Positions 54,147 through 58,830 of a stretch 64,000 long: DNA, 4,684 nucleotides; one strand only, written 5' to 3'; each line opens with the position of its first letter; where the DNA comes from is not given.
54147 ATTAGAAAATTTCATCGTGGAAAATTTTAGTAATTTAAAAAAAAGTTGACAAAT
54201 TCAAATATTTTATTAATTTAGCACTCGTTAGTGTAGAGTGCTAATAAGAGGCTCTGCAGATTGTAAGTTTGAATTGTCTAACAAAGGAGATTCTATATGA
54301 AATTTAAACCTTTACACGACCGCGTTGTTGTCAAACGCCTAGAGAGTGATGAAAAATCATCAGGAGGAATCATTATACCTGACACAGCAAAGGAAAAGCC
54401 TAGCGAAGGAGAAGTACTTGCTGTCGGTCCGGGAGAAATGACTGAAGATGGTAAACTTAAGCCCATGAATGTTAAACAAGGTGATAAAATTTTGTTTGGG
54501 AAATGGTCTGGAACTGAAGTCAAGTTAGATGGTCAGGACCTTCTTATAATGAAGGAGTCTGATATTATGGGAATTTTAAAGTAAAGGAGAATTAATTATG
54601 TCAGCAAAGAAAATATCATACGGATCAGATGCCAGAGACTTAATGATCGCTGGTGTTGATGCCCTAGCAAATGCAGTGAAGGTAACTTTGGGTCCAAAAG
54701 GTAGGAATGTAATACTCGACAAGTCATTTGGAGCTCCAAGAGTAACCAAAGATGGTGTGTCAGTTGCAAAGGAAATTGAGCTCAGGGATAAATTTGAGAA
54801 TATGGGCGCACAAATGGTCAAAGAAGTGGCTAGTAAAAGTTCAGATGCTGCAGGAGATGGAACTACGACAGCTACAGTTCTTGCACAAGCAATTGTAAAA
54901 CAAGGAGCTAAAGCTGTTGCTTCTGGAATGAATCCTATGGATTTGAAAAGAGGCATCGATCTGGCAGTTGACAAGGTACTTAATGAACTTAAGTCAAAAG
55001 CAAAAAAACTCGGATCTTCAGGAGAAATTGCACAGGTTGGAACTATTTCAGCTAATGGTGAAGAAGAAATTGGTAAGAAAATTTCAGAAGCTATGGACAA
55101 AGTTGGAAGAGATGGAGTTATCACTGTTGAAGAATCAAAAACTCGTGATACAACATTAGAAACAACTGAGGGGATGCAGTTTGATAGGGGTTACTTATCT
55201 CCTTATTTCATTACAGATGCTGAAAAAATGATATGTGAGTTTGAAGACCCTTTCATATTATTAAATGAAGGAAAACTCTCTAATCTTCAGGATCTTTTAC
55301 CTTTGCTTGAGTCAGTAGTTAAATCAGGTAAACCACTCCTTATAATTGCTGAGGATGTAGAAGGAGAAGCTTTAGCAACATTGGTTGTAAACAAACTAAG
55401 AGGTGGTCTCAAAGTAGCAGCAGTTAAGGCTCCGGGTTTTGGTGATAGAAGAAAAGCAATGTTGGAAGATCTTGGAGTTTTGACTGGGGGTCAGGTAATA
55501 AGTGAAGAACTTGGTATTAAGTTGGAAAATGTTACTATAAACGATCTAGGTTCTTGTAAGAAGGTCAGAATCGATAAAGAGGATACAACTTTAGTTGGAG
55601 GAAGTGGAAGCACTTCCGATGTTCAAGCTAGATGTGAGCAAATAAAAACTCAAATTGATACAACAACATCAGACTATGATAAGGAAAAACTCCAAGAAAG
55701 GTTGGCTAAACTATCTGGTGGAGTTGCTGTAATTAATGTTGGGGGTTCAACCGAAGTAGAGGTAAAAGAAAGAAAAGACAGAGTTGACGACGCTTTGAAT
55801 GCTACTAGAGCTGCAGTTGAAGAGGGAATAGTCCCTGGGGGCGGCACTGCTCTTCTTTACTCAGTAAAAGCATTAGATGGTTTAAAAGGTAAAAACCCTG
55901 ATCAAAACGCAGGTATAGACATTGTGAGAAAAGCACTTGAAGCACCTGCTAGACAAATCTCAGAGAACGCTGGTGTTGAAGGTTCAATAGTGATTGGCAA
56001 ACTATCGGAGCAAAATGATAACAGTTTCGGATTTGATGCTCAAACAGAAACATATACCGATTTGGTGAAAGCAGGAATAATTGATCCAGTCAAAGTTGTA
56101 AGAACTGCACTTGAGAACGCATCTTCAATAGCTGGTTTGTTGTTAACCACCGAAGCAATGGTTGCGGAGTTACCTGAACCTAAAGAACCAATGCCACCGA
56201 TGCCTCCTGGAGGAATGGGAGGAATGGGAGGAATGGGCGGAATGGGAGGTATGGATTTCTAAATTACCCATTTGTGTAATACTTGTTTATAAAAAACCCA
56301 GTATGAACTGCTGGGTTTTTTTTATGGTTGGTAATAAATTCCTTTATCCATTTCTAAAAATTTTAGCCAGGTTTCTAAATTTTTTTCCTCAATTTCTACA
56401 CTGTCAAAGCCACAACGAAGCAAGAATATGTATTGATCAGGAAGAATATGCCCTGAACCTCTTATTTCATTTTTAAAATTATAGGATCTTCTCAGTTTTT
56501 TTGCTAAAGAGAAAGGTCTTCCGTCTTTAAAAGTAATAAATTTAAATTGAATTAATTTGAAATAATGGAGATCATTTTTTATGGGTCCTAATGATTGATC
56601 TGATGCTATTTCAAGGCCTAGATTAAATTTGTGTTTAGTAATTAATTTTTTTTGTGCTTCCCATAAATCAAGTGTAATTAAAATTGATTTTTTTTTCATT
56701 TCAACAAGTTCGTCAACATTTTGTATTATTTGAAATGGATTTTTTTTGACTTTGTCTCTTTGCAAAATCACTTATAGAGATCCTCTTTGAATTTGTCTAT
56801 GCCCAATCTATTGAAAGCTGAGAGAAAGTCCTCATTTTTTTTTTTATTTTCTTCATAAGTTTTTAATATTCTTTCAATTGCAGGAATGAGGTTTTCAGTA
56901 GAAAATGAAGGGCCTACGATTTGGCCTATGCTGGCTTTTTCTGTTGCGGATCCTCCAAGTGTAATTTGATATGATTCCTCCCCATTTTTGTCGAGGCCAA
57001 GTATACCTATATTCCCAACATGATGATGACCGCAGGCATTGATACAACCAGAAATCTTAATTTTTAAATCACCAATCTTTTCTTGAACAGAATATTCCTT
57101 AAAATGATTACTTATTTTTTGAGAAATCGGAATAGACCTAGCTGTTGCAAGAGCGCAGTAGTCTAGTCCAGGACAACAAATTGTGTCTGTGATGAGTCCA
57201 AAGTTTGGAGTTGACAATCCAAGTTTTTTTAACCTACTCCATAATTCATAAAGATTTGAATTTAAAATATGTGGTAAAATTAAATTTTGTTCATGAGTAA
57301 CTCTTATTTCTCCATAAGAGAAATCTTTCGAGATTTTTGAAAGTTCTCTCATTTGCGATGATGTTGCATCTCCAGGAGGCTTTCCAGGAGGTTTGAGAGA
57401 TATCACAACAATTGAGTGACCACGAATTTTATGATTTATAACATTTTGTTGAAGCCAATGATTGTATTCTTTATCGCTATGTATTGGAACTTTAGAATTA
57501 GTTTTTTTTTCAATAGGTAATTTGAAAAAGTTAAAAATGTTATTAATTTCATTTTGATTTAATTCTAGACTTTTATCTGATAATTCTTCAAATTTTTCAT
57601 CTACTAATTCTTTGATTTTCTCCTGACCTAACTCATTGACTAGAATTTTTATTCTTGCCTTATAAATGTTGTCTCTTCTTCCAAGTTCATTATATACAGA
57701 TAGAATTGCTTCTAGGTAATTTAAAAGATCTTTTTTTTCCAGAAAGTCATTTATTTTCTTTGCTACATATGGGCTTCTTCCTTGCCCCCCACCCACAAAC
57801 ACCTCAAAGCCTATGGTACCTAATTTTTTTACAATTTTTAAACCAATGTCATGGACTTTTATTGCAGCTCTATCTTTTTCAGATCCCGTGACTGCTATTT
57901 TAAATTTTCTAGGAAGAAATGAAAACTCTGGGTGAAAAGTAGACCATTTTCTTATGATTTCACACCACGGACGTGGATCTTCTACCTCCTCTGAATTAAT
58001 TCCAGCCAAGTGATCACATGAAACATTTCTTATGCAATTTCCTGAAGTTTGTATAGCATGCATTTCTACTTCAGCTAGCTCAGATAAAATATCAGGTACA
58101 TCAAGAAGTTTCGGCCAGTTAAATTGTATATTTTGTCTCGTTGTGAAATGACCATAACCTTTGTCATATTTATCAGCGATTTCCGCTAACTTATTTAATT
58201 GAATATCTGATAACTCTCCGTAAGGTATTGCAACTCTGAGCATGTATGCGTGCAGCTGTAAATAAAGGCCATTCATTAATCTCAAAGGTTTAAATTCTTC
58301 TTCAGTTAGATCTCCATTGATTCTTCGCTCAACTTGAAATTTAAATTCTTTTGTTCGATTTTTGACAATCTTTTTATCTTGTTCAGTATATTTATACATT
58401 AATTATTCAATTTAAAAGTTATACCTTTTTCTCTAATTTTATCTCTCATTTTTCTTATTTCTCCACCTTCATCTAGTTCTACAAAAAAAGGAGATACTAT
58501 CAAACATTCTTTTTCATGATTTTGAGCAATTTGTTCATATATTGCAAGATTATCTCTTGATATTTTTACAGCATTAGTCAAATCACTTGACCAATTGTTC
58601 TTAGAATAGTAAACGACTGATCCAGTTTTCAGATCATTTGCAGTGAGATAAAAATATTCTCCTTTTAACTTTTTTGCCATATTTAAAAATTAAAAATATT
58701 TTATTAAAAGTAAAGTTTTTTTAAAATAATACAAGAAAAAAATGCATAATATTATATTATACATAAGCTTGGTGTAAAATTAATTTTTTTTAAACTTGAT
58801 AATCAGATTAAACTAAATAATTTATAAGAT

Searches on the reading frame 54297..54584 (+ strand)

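Call 22: search_protein_families(library=pfam, proteins=[window:54297-54584:+], max_evalue=1)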
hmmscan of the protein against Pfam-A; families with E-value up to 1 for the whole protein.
window:54297-54584:+ (95 aa): 1 family
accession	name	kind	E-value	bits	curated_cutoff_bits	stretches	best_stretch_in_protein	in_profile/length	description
PF00166.26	Cpn10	-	3.5e-37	126.8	21.1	1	2-93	1-92/93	Chaperonin 10 Kd subunit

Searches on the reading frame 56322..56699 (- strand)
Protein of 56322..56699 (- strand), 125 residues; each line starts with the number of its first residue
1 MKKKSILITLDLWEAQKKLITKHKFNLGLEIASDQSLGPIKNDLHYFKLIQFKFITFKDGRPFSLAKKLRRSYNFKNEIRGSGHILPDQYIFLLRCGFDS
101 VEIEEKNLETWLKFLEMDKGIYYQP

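Call 21: search_protein_families(library=pfam, proteins=[window:56322-56699:-], max_evalue=0.00001)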
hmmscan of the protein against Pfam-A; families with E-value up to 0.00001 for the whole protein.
window:56322-56699:- (125 aa): 1 family
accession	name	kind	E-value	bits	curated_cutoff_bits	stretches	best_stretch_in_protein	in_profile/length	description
PF06073.17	DUF934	-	2.9e-24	85.4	25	1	28-120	1-94/107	Bacterial protein of unknown function (DUF934)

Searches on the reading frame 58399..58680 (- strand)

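Call 22: search_protein_families(library=pfam, proteins=[window:58399-58680:-], max_evalue=1)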
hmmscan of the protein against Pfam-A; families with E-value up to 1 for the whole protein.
window:58399-58680:- (93 aa): 1 family
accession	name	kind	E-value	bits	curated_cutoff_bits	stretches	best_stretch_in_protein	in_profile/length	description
PF11011.13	DUF2849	-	3.9e-14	53.5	22.5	1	12-90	3-84/86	Protein of unknown function (DUF2849)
